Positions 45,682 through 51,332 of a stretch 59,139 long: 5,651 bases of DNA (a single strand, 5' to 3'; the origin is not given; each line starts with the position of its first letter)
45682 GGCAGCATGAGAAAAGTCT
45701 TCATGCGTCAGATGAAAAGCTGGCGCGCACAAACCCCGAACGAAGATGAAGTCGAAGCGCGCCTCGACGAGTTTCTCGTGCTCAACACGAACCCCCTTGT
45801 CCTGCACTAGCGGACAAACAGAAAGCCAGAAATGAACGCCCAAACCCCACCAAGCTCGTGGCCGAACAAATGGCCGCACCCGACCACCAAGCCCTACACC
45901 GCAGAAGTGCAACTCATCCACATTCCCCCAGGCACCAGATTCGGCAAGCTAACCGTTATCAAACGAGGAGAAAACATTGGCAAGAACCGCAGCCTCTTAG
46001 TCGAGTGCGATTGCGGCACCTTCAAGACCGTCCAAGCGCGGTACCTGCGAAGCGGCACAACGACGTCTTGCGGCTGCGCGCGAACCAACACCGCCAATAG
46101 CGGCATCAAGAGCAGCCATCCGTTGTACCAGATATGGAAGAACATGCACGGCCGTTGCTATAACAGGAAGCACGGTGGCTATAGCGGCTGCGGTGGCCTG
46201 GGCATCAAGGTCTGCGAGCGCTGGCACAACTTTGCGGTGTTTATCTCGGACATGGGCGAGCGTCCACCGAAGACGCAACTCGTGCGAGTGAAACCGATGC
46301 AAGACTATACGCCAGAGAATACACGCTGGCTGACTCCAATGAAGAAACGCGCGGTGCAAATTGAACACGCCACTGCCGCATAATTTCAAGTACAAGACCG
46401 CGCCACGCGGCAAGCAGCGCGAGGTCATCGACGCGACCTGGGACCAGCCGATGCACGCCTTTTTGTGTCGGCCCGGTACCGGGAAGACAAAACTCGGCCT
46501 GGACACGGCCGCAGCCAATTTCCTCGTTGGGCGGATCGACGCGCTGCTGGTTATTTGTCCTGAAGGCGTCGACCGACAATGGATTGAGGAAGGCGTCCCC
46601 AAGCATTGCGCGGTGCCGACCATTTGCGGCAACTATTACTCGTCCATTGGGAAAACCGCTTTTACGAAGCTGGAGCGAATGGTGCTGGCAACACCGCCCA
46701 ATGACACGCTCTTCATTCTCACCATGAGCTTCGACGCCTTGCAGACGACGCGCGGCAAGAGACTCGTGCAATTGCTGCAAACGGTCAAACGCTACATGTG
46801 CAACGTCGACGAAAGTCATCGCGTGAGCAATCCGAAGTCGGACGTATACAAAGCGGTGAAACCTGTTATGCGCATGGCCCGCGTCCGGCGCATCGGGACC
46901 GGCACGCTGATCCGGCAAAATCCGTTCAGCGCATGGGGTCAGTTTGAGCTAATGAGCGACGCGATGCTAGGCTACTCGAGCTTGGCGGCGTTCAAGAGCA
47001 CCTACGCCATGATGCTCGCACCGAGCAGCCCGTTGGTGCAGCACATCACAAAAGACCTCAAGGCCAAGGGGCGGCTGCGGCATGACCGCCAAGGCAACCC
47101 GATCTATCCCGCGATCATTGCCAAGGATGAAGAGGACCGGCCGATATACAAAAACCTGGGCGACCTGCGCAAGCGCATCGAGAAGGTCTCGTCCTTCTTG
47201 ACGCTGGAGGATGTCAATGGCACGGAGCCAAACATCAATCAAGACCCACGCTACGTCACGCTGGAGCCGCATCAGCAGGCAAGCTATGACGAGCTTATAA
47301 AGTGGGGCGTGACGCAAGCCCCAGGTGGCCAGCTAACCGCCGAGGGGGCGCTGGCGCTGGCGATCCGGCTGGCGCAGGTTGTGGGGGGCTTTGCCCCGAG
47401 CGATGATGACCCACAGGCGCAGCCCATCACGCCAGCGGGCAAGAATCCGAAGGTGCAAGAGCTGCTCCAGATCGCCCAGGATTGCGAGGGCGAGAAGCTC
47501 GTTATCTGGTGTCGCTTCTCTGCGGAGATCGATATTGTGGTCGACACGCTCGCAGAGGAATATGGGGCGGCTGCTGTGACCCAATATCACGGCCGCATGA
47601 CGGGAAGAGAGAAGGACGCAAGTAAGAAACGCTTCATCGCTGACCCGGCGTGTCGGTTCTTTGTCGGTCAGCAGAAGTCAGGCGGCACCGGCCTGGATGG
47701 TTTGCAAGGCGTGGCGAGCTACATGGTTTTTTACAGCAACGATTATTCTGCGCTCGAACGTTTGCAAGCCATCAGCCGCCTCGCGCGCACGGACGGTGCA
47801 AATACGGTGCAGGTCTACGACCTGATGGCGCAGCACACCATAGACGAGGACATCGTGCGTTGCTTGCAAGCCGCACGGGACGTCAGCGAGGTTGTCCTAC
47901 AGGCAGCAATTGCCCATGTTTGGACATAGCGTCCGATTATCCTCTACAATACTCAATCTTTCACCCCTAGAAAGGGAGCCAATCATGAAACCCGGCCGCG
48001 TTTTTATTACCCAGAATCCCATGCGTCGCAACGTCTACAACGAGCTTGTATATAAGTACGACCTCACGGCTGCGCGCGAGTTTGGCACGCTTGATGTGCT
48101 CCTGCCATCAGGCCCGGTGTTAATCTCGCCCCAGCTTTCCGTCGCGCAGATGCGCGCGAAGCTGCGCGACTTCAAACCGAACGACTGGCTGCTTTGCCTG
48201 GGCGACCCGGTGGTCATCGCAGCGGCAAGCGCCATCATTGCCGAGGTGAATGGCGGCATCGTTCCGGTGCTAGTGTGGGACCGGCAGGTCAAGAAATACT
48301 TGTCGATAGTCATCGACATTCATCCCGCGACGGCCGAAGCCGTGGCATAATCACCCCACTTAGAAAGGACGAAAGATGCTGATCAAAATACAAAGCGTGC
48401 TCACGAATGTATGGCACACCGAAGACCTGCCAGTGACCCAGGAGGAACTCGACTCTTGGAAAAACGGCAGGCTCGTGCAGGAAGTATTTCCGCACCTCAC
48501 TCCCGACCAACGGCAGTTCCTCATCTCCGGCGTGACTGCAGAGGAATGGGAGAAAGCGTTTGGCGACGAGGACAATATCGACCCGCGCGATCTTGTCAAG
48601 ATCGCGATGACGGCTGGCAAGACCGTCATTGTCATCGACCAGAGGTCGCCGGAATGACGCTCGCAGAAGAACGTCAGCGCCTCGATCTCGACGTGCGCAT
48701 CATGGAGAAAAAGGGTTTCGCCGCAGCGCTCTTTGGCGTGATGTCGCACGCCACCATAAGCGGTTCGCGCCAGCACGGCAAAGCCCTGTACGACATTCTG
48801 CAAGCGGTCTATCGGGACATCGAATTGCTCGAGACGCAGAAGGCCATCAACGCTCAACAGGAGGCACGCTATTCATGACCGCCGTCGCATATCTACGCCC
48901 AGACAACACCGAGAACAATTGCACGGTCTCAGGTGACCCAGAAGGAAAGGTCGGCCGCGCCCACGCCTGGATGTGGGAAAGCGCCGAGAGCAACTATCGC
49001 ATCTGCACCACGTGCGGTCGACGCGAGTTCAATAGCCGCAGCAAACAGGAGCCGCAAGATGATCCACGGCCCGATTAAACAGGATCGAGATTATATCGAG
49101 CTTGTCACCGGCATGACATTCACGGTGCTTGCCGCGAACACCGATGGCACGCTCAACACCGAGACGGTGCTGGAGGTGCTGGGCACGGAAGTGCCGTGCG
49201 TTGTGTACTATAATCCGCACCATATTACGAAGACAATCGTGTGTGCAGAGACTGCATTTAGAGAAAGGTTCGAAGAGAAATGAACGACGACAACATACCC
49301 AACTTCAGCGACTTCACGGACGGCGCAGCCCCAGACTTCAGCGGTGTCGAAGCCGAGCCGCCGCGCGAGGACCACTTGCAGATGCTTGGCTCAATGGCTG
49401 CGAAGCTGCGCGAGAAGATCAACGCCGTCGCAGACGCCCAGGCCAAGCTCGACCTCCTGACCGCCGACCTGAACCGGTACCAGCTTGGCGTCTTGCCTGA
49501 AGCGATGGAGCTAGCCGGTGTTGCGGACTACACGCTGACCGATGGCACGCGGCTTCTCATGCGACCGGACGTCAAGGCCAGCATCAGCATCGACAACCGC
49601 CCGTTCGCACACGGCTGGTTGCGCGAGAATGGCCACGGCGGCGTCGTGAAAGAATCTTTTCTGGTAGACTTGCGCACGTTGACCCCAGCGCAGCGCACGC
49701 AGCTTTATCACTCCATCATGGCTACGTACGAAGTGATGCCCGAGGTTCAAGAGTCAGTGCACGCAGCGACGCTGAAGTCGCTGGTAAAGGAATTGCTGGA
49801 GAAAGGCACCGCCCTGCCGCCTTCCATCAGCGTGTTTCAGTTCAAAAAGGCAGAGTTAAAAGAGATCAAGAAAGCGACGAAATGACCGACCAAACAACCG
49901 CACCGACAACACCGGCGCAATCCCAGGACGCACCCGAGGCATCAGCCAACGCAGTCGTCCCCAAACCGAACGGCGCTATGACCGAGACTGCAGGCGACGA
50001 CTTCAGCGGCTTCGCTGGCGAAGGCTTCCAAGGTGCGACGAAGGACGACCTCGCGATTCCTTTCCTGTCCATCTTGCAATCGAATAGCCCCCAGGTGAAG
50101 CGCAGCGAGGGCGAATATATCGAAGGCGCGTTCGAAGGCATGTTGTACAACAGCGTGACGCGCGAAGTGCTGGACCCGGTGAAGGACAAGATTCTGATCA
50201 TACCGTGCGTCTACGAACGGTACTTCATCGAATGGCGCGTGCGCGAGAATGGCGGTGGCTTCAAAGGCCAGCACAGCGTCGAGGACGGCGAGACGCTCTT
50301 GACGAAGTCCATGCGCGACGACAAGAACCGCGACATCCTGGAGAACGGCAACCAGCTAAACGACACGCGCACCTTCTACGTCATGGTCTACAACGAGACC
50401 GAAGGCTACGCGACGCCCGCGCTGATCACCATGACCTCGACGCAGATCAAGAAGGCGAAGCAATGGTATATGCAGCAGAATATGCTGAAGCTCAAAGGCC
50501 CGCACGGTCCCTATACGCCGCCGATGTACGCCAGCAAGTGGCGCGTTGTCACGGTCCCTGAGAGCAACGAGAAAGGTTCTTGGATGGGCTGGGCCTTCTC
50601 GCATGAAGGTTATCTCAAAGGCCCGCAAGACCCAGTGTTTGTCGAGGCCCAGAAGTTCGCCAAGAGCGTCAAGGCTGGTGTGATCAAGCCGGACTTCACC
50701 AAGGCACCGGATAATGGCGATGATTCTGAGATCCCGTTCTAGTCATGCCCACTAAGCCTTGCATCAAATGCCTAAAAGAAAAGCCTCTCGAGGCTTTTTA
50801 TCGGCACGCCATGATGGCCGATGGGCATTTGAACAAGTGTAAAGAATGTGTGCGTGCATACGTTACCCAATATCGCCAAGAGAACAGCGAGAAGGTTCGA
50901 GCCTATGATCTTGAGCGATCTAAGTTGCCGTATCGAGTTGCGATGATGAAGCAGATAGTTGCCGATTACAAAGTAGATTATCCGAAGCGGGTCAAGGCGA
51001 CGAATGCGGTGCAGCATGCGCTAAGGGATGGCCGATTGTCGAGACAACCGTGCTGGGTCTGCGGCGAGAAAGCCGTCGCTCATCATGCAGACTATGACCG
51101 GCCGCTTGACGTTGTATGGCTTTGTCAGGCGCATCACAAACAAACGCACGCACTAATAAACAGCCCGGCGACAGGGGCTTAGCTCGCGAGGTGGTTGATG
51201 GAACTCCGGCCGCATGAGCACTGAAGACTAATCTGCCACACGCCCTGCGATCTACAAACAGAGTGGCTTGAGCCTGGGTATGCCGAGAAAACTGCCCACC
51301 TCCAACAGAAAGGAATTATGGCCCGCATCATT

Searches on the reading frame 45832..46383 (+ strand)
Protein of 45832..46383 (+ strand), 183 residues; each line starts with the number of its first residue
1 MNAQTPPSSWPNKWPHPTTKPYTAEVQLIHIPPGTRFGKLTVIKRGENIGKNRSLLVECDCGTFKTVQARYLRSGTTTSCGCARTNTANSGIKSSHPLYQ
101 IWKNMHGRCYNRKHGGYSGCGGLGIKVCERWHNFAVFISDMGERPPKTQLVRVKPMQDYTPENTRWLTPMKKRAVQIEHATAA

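Call 36: search_protein_families(library=phrogs, proteins=[window:45832-46383:+], max_evalue=0.001)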
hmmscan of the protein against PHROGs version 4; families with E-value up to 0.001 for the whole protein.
window:45832-46383:+ (183 aa): 6 families
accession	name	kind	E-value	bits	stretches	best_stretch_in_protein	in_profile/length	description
phrog_374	-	DNA, RNA and nucleotide metabolism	3.5e-45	155.9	1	34-169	199-345/617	HNH endonuclease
phrog_8790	-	DNA, RNA and nucleotide metabolism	1.7e-28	101.2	1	94-173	21-100/241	restriction endonuclease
phrog_3377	-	DNA, RNA and nucleotide metabolism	4.6e-27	96.1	1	92-171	8-89/196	HNH endonuclease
phrog_2081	-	DNA, RNA and nucleotide metabolism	6.7e-22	79.2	1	55-169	51-188/433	HNH endonuclease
phrog_953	-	DNA, RNA and nucleotide metabolism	3.5e-13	50.7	1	87-148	213-274/420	HNH endonuclease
phrog_22195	-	unknown function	6.1e-08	33.6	1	32-111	10-82/148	-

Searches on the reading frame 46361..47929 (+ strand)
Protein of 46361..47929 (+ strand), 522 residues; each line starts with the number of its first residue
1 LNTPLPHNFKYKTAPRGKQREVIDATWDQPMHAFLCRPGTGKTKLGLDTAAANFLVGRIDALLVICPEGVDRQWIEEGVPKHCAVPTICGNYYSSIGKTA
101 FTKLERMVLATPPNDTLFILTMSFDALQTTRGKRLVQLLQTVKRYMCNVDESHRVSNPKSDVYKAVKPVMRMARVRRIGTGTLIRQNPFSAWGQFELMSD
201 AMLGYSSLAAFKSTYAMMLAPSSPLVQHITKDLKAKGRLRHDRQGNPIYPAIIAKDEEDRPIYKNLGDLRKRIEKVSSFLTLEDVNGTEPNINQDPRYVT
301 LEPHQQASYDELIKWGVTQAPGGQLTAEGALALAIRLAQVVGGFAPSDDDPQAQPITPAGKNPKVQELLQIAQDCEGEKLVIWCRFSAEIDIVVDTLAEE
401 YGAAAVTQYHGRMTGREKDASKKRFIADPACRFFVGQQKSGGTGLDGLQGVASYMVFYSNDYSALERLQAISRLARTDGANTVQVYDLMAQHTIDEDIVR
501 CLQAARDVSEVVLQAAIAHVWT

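Call 8: search_protein_families(library=phrogs, proteins=[window:46361-47929:+])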
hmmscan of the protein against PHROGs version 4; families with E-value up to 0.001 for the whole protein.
window:46361-47929:+ (522 aa): 4 families
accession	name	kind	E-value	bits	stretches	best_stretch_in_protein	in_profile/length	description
phrog_62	-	DNA, RNA and nucleotide metabolism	1.5e-73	249.2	1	9-515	691-1135/1881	DNA helicase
phrog_21391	-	DNA, RNA and nucleotide metabolism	1.5e-14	53.2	2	32-215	912-1111/2021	DNA helicase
phrog_29996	-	unknown function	2.1e-10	40.3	1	293-514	947-1165/1189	-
phrog_11354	-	unknown function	4.9e-05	24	1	433-518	26-110/116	-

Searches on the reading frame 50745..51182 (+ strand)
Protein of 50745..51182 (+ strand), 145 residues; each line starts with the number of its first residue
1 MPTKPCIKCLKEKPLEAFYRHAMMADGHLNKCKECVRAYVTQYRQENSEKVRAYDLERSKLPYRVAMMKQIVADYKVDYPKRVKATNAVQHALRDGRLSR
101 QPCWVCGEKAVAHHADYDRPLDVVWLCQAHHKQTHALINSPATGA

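Call 36: search_protein_families(library=phrogs, proteins=[window:50745-51182:+], max_evalue=0.001)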
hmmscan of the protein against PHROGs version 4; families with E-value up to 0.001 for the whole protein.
window:50745-51182:+ (145 aa): 12 families
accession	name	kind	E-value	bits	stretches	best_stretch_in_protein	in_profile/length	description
phrog_2340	-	DNA, RNA and nucleotide metabolism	4.6e-31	109.2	1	1-138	6-163/171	endonuclease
phrog_1035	-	DNA, RNA and nucleotide metabolism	1.1e-14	56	1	2-123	62-190/271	endonuclease VII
phrog_11793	-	unknown function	6.7e-11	42.8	1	84-137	3-59/65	-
phrog_5558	-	moron, auxiliary metabolic gene and host takeover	2.8e-08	35.1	1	4-50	9-112/130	Lar-like restriction alleviation protein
phrog_2255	-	DNA, RNA and nucleotide metabolism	9.3e-08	32.8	1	2-110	52-120/211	HNH endonuclease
phrog_3314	-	unknown function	1.8e-07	31.9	1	3-73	6-76/286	-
phrog_2633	-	DNA, RNA and nucleotide metabolism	2.1e-06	28.9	1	3-60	13-73/142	endonuclease VII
phrog_30859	-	unknown function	6.7e-06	27.9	1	3-89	2-89/117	-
phrog_6611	-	unknown function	0.00012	23.2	1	4-38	142-176/180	-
phrog_15432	-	unknown function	0.00038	21.9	0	30-115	23-115/128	-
phrog_12813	-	unknown function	0.00051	20.9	1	3-38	153-188/199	-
phrog_2539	-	unknown function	0.00092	20.1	0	2-48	96-138/229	-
